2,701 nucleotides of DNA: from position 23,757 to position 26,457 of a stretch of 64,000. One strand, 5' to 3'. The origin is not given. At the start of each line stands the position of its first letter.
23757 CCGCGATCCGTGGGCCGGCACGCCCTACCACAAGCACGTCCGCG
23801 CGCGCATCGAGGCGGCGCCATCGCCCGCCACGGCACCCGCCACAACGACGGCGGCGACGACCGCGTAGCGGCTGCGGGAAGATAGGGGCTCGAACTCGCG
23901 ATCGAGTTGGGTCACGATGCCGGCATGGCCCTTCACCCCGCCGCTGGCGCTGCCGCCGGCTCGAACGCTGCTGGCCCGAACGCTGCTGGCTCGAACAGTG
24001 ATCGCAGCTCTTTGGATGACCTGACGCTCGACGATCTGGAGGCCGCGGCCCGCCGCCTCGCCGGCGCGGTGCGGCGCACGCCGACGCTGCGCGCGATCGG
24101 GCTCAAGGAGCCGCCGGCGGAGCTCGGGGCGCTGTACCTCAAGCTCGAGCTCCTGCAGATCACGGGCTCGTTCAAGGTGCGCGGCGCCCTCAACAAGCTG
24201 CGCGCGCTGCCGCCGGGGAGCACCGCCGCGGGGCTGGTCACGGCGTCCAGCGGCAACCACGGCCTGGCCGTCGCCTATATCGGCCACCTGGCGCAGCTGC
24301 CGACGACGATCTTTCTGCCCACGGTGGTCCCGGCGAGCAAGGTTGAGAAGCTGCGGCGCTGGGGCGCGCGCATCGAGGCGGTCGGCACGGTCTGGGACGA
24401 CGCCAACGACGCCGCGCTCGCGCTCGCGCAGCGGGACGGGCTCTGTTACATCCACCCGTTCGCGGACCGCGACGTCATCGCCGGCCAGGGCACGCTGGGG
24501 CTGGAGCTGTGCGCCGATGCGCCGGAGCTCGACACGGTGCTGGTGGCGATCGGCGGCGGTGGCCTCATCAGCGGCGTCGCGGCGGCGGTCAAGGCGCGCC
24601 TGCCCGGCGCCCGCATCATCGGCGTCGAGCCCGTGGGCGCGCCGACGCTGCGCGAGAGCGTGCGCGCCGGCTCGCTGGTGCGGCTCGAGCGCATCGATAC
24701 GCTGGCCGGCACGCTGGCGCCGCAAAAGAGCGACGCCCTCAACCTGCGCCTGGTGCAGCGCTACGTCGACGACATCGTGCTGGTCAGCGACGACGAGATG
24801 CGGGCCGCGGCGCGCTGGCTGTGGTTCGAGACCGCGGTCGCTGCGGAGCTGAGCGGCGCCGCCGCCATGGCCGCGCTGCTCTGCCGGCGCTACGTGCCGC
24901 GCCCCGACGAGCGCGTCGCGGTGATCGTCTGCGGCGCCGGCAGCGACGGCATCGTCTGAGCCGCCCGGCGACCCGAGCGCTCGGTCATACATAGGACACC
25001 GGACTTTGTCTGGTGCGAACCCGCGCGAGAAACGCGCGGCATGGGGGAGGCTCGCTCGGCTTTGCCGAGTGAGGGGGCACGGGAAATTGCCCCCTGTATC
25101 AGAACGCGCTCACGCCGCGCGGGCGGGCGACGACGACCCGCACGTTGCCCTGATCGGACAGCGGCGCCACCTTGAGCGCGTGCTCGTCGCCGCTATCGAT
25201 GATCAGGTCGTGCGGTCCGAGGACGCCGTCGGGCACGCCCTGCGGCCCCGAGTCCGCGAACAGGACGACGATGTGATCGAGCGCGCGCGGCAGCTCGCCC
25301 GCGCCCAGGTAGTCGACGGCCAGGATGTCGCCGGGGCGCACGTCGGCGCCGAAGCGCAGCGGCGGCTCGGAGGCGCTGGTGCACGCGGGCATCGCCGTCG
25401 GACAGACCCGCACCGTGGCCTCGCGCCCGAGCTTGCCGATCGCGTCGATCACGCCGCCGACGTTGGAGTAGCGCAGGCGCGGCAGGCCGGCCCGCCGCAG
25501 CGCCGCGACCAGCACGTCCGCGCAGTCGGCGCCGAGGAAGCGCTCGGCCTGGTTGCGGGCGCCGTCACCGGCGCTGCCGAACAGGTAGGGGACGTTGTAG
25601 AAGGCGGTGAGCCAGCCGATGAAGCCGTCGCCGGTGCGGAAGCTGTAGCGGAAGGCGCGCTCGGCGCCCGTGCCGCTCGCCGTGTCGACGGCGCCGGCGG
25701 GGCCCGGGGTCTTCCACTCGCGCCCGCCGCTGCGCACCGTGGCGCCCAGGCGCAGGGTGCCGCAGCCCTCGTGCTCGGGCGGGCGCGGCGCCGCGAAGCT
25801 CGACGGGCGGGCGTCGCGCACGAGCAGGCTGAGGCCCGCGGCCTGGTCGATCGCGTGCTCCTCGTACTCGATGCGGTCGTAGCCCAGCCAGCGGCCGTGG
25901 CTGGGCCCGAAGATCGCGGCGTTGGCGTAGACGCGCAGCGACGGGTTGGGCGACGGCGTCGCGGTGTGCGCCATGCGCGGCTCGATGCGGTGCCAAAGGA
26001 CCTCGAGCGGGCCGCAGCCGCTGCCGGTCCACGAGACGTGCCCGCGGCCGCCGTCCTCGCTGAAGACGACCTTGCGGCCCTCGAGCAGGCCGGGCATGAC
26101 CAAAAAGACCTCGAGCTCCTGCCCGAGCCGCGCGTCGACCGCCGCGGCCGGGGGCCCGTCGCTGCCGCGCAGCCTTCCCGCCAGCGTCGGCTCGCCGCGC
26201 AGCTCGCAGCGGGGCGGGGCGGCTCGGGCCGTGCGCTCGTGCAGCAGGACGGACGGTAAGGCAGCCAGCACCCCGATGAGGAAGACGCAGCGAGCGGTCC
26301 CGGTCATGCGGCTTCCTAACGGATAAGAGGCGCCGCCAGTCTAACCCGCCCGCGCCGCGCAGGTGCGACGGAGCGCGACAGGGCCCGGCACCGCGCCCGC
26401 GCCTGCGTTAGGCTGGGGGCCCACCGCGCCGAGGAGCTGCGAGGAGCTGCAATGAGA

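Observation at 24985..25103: Four-hairpin element of about 120 nt present twice, with compensatory base changes between the copies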

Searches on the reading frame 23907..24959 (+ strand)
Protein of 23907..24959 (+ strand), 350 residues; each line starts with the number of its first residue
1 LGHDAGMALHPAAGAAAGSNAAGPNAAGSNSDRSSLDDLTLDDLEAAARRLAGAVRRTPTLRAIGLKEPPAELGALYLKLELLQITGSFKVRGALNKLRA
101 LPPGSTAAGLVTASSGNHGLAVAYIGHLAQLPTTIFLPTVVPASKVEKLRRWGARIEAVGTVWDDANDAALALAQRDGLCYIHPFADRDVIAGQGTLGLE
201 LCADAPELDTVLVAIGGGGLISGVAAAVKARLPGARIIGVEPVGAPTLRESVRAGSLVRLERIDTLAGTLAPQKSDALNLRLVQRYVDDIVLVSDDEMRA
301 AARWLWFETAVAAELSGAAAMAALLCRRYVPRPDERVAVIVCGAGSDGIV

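Call 24: search_protein_families(library=pfam, proteins=[window:23907-24959:+], max_evalue=0.001)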
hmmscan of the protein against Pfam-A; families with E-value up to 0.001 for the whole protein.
window:23907-24959:+ (350 aa): 1 family
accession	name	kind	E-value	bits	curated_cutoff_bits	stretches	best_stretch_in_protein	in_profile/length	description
PF00291.31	PALP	-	6.7e-78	262.4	35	1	53-343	3-295/295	Pyridoxal-phosphate dependent enzyme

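Call 35: find_encoding_contigs(protein=window:23907-24959:+, flank=3000, max_places=6)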
Protein window:23907-24959:+ (350 aa): no gene with exactly this product is on record in the collection.

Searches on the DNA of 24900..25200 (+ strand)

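Call 7: search_rna_families(source=window, start=24900, end=25200, threshold=evalue, max_evalue=10, show_alignments=3)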
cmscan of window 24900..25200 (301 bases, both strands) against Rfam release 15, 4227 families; matches with E-value up to 10: 2.
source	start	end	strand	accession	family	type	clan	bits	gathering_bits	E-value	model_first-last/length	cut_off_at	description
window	24901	24966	-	RF02564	naRNA4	Gene; sRNA;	-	22.5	59.5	0.049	1-77/77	no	Nucleoid-associated noncoding RNA 4 (CssrE)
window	25119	25200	-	RF01779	AS1726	Gene;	-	14.3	50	8.2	1-78/78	no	AS1726 sRNA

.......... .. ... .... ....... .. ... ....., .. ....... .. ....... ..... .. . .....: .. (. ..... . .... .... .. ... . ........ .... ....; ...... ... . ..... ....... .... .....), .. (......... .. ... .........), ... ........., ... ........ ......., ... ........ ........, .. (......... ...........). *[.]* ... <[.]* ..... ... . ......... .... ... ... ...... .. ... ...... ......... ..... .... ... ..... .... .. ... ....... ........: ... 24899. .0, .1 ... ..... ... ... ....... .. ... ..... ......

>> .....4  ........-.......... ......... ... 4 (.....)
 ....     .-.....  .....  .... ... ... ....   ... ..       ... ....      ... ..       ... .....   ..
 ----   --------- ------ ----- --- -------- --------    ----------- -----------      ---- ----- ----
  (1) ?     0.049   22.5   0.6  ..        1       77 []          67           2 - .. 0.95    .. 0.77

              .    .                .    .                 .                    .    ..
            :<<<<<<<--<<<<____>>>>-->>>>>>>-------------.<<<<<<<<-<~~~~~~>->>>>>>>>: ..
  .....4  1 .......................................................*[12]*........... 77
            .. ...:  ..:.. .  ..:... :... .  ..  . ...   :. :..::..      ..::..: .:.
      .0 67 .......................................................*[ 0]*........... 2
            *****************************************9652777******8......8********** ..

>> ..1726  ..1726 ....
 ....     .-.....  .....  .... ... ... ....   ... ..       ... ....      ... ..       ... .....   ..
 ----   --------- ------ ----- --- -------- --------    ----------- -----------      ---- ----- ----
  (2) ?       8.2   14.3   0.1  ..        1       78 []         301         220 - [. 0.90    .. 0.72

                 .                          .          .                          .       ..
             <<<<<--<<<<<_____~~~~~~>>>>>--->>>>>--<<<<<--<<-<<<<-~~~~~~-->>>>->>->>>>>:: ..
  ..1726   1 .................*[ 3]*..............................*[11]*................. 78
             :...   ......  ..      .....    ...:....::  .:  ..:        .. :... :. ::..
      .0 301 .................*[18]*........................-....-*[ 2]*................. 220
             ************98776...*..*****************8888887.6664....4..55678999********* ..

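Call 47: build_rna_model(alignment_id=A3, structure=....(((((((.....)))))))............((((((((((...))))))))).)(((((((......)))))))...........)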
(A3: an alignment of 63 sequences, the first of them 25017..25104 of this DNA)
Model R1 built from alignment A3 (63 sequences, 90 columns); structure: as given.
model positions 88; base pairs 24; branch points 2; effective number of sequences 1.39; information 0.648 bits per position. Calibrated on 0.2 Mb of random sequence (short: E-values are rough).
structure used (alignment columns):
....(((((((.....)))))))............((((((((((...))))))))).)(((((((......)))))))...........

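Call 48: search_with_rna_model(model_id=R1, source=window, filters=off, max_evalue=10, show_alignments=6)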
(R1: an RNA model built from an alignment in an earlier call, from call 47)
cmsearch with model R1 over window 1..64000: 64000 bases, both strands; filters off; matches with E-value up to 10: 69.
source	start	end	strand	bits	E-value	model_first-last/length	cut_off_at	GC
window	46629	46716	-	101.7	6.5e-20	1-88/88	no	0.66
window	51931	52017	+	98.4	3.1e-19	1-88/88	no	0.7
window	25017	25104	+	98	4e-19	1-88/88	no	0.66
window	10197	10272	-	46.2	2.9e-08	1-88/88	no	0.68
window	11403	11468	+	18.5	0.02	1-88/88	no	0.77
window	48773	48832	-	14.7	0.12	1-88/88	no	0.65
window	47130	47197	-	13.1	0.27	1-88/88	no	0.74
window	46660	46682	+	12.8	0.32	35-57/88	no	0.52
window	20129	20206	-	12.6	0.34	1-88/88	no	0.72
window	51964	51986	-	12.2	0.42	35-57/88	no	0.65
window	51281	51353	+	10.9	0.78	1-88/88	no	0.74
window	27460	27555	+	10.5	0.92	1-88/88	no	0.69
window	29955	30028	+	10.4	0.97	1-88/88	no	0.76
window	25051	25073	-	10.3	1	35-57/88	no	0.65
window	27673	27733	-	10.3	1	1-88/88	no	0.75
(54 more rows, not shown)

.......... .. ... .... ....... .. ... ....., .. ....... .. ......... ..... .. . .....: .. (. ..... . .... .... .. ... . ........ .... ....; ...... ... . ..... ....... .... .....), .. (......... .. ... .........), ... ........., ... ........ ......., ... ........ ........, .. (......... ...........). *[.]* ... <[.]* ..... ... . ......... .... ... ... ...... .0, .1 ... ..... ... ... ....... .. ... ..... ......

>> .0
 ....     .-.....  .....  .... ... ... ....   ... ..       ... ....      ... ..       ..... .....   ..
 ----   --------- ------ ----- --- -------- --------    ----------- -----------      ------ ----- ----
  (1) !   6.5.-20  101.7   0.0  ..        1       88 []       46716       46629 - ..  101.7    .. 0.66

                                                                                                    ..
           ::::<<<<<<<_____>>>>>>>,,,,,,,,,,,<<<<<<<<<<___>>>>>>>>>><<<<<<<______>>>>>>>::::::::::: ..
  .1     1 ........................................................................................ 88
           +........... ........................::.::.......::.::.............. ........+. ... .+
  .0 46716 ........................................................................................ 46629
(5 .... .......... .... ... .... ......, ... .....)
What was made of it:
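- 24988..25098 (+): Copy 1, full-length element (111 bp). Left inverted repeat from 24988. Stem A 24997-25015. Stem B 25021-25039. G-rich linker 25040-25050. Stem C 25051-25073. Stem D 25073-25094. Right inverted repeat ends at 25098 (TGTA). The covariance model scores 98 bits on 25017-25104 (call 48).
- Four copies lie in the 64-kb window (call 48).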

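Call 52: search_with_rna_model(model_id=R1, sources=[L001, L002, L003, L007, L008, L009, L012, L013, L017, L018, L030, L033, L035, L037, L045, L053, L055, L059, L068, L076, L088, L097, L107, L108, L109, L110, L111, L112, L103, L085, L102, L070], max_evalue=0.001)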
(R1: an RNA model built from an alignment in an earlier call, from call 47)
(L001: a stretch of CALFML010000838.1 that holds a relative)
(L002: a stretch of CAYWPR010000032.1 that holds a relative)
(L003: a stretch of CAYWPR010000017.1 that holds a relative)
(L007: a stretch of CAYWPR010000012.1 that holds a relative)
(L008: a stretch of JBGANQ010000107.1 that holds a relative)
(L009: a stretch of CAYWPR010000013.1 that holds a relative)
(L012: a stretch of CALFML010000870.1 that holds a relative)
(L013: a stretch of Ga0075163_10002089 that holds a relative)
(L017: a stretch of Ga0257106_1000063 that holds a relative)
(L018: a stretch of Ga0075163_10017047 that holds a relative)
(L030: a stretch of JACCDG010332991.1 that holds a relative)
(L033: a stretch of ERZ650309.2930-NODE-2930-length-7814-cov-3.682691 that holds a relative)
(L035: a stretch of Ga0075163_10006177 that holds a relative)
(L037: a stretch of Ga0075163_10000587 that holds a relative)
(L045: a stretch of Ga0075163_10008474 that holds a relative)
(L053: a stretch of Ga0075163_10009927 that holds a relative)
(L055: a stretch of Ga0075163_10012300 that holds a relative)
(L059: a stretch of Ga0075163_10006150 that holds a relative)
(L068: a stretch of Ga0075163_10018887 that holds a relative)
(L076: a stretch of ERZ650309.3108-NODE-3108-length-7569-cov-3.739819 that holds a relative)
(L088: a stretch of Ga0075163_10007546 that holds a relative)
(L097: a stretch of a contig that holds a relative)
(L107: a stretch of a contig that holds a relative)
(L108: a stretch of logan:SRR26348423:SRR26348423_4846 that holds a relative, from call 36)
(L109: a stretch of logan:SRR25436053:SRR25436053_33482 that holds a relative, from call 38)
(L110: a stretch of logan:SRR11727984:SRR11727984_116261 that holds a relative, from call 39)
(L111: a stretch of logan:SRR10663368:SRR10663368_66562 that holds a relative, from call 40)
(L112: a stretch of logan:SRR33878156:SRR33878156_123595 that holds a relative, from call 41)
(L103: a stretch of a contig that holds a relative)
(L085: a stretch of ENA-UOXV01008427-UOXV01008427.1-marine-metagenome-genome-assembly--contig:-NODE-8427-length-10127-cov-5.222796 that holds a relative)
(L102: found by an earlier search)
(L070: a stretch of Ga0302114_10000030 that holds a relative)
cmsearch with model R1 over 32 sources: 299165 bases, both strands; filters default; matches with E-value up to 0.001: 28.
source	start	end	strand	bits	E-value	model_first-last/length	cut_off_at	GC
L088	9749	9836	-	105.3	5.3e-20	1-88/88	no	0.64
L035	12360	12447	-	104.7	7e-20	1-88/88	no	0.64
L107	11705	11792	+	104.2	8.9e-20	1-88/88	no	0.66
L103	4438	4525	+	102.8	1.8e-19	1-88/88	no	0.66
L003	4546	4633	-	102.1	2.6e-19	1-88/88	no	0.64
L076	127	214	-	102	2.6e-19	1-88/88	no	0.67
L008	6247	6334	-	101.2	3.8e-19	1-88/88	no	0.73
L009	4569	4656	+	100.7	5e-19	1-88/88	no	0.65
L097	8759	8846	+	100.6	5.1e-19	1-88/88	no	0.62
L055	11023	11110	-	98.9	1.2e-18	1-88/88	no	0.68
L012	2488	2575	-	98.1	1.7e-18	1-88/88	no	0.75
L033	3974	4061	+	97.7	2.1e-18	1-88/88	no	0.74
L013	4126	4212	+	97.3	2.5e-18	1-88/88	no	0.69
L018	359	446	-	97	3e-18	1-88/88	no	0.66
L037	2765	2852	-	96.8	3.2e-18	1-88/88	no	0.7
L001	3832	3919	-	95.5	6.1e-18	1-88/88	no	0.72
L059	8217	8304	-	94.9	8.1e-18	1-88/88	no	0.67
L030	4449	4536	-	94.1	1.2e-17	1-88/88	no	0.64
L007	7889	7976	+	91.5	4.2e-17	1-88/88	no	0.68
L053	12342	12429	-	88.1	2.2e-16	1-88/88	no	0.62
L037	2934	3009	-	87.6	2.8e-16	5-80/88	no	0.71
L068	44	131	+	86.9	3.9e-16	1-88/88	no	0.64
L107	13426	13524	+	84.9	1e-15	1-88/88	no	0.57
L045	13461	13537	+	81.1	6.5e-15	1-77/88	3'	0.68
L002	5194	5281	+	81.1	6.6e-15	1-88/88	no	0.64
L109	3060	3137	+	53.8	3.6e-09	1-88/88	no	0.73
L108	1587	1634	-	41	1.8e-06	41-88/88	5'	0.6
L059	8385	8463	-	32.2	0.00012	1-88/88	no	0.71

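Call 57: search_dna_similar(query=window:24985-25103:+, collection=plasmids, mode=distant, max_evalue=0.001, max_rows=15)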
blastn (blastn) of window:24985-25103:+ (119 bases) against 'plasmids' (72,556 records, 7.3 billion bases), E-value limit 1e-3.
No match.

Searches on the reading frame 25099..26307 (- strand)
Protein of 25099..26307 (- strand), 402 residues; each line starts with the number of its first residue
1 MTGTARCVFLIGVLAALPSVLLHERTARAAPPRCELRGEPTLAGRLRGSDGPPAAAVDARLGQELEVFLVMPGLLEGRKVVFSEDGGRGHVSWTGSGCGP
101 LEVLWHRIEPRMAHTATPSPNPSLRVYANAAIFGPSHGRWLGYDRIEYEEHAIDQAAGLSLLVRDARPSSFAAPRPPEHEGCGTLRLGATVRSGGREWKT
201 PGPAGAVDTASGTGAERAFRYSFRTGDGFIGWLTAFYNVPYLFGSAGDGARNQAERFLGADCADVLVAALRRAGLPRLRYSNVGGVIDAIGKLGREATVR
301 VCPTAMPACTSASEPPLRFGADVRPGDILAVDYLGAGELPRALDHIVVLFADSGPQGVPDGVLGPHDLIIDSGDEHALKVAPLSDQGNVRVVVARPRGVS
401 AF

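Call 24: search_protein_families(library=pfam, proteins=[window:25099-26307:-], max_evalue=0.001)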
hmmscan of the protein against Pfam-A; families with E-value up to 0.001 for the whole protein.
window:25099-26307:- (402 aa): 0 families

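Call 36: find_encoding_contigs(protein=window:25099-26307:-, flank=3000, max_places=6)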
Protein window:25099-26307:- (402 aa): 1 contig read that carries it; 1 place shown.
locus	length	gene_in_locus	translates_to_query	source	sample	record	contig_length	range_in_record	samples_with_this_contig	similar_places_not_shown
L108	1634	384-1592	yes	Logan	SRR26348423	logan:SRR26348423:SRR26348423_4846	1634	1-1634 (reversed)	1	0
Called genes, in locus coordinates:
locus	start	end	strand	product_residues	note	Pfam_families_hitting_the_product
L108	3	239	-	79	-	?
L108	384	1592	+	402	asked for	-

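Call 37: find_homologous_proteins(query=window:25099-26307:-, max_evalue=1e-10)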
Query window:25099-26307:- (402 aa): 143 proteins with E <= 1e-10 among 8000 candidates; the best 120 are listed.
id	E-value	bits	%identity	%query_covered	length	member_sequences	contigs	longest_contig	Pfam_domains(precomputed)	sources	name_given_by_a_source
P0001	7.2e-238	808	89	100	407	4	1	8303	-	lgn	-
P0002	1.6e-219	747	83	100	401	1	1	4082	-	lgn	-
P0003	1.6e-172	592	70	96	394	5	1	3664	-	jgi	jgi:hypothetical protein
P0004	9.5e-170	583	71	93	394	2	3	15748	-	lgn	-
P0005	2.2e-158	546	65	98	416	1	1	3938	-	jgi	jgi:hypothetical protein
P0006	3.7e-158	545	65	93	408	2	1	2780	-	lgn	-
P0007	2.9e-157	542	64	99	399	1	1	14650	-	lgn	-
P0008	3.9e-147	509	60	99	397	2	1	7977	-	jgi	jgi:hypothetical protein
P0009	4.4e-146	505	60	92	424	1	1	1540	-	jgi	jgi:hypothetical protein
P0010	7.3e-146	505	60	92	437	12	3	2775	-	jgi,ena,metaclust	metaclust:\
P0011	2.2e-143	497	60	92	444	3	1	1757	-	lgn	-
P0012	7.2e-143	495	59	92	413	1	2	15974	-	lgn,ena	-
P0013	3.5e-142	493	58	95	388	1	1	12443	-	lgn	-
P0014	2.9e-141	490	59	92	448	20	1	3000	-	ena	-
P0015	3.0e-141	490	60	92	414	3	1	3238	-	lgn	-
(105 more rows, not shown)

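Call 38: find_encoding_contigs(protein=P0001, flank=3000, max_places=2)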
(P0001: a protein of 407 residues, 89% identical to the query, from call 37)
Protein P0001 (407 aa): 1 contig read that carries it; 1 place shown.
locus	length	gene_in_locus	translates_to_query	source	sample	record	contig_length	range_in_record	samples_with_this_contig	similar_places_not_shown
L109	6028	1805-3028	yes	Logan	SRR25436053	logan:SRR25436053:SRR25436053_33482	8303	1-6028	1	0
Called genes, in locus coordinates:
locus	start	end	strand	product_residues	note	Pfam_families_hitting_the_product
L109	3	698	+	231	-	?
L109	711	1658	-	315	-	PF08240:ADH_N, PF00107:ADH_zinc_N, PF13602:ADH_zinc_N_2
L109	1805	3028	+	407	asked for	-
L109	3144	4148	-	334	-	PF00291:PALP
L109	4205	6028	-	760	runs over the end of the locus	PF04879:Molybdop_Fe4S4, PF00384:Molybdopterin, PF01568:Molydop_binding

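Call 39: find_encoding_contigs(protein=P0002, flank=3000, max_places=2)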
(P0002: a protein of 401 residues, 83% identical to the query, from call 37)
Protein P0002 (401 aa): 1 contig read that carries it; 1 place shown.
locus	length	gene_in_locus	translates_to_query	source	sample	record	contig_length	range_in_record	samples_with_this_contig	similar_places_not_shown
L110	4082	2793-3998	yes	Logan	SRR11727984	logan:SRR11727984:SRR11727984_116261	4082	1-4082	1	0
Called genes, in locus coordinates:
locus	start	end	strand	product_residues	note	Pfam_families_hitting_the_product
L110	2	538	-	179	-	?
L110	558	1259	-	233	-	-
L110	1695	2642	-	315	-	PF08240:ADH_N, PF00107:ADH_zinc_N, PF13602:ADH_zinc_N_2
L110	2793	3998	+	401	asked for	-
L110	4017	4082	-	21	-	?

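Call 40: find_encoding_contigs(protein=P0004, flank=3000, max_places=2)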
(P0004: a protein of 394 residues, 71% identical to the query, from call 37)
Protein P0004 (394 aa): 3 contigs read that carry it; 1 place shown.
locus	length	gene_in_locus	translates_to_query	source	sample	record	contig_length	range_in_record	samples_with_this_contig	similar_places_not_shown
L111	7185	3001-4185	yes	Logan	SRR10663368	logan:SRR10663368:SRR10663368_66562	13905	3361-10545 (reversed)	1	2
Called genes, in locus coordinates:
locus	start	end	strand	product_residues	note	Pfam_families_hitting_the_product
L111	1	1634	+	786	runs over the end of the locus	PF17678:Glyco_hydro_92N, PF07971:Glyco_hydro_92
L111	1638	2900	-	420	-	-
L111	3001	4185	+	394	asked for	-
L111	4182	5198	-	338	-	PF00291:PALP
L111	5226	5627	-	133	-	-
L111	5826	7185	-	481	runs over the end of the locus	PF16697:Yop-YscD_cpl, PF00498:FHA, PF00158:Sigma54_activat, PF14532:Sigma54_activ_2, PF25601:AAA_lid_14, PF02954:HTH_8 (faint)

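Call 41: find_encoding_contigs(protein=P0007, flank=3000, max_places=2)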
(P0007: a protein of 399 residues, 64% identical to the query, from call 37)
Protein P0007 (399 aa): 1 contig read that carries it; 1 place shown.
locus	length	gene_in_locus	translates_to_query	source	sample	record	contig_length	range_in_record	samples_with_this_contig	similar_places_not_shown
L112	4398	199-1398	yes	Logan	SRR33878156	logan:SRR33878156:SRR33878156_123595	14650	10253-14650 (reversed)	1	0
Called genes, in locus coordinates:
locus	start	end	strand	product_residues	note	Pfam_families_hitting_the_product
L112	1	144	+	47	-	?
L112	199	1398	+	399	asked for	-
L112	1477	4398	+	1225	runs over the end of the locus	-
